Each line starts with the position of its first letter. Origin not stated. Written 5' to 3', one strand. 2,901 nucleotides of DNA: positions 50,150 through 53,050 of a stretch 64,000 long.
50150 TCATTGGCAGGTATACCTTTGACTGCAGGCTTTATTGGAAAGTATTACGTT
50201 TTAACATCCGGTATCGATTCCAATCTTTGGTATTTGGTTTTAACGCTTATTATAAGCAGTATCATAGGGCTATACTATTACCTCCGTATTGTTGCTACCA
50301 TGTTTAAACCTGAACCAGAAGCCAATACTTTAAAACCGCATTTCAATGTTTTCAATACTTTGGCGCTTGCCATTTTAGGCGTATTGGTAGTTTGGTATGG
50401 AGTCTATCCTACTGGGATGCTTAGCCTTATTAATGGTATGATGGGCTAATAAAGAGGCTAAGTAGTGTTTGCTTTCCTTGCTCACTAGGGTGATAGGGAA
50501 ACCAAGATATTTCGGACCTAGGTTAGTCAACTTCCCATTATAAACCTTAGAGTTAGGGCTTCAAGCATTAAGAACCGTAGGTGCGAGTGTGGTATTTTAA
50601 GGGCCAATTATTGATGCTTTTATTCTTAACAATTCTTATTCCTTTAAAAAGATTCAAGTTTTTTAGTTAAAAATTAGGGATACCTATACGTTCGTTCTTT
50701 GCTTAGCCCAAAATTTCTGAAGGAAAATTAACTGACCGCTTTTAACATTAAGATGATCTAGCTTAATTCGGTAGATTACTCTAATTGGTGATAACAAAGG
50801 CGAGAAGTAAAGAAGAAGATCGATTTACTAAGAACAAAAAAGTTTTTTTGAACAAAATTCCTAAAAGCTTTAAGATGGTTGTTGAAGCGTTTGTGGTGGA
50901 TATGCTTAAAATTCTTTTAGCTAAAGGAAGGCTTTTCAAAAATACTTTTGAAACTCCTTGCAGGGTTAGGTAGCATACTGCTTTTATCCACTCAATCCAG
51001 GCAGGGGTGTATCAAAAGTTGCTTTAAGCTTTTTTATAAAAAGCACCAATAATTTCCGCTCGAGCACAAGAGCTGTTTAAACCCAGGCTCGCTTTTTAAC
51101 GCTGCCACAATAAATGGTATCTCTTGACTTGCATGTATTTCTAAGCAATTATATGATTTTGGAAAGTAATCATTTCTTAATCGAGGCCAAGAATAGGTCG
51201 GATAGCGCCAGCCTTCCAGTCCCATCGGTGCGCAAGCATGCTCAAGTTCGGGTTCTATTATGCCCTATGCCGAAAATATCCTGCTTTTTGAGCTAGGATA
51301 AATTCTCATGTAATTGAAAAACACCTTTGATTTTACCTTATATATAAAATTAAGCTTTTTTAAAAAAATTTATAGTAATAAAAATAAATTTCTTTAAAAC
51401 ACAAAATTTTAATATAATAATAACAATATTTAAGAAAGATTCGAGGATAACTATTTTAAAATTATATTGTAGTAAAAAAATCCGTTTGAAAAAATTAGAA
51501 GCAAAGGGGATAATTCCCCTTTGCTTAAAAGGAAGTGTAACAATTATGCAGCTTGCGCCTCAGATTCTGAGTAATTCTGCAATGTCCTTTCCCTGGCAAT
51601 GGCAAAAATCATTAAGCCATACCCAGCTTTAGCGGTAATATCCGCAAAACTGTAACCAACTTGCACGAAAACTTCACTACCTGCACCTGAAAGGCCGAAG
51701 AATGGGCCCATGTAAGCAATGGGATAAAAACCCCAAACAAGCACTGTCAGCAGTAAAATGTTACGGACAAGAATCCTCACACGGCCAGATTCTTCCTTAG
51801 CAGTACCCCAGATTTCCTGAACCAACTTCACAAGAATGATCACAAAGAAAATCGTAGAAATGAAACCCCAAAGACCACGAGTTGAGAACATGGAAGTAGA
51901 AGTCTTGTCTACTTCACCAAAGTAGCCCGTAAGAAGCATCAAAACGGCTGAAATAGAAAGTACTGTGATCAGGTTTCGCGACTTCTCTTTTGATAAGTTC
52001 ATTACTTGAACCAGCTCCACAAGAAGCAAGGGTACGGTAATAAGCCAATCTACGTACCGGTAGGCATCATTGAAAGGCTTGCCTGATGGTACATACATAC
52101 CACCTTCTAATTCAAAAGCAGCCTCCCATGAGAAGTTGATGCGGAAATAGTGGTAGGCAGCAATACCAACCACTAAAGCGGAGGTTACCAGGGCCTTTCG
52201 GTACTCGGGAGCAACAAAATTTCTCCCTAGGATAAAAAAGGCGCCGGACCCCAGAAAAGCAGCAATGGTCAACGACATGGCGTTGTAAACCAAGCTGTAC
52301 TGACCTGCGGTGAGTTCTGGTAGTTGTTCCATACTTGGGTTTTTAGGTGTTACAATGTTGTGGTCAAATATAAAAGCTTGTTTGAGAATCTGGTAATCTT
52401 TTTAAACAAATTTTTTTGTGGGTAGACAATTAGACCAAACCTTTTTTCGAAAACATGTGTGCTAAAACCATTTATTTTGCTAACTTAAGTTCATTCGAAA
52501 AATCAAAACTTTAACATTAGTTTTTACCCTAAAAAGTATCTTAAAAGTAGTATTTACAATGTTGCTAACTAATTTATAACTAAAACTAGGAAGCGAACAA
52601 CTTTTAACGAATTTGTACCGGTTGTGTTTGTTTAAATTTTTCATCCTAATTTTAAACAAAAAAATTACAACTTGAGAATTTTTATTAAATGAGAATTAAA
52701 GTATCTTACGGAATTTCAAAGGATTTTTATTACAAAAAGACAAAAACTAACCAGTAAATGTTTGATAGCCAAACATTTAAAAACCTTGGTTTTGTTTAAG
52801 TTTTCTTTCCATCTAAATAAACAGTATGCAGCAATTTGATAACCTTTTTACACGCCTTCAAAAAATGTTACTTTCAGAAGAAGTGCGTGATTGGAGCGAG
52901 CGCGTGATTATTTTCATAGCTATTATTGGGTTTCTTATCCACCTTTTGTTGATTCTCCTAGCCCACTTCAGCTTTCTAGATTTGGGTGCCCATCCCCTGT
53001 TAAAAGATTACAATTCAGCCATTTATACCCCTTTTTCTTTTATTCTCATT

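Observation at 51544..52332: Xanthorhodopsin-clade proton-pump rhodopsin with an antenna-compatible Trp-Gly, and no retinal or carotenoid gene nearby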

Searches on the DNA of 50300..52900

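Call 73: search_rna_families(source=window, start=50300, end=52900, threshold=evalue, max_evalue=1)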
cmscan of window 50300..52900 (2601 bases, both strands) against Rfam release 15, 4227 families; matches with E-value up to 1: 0.
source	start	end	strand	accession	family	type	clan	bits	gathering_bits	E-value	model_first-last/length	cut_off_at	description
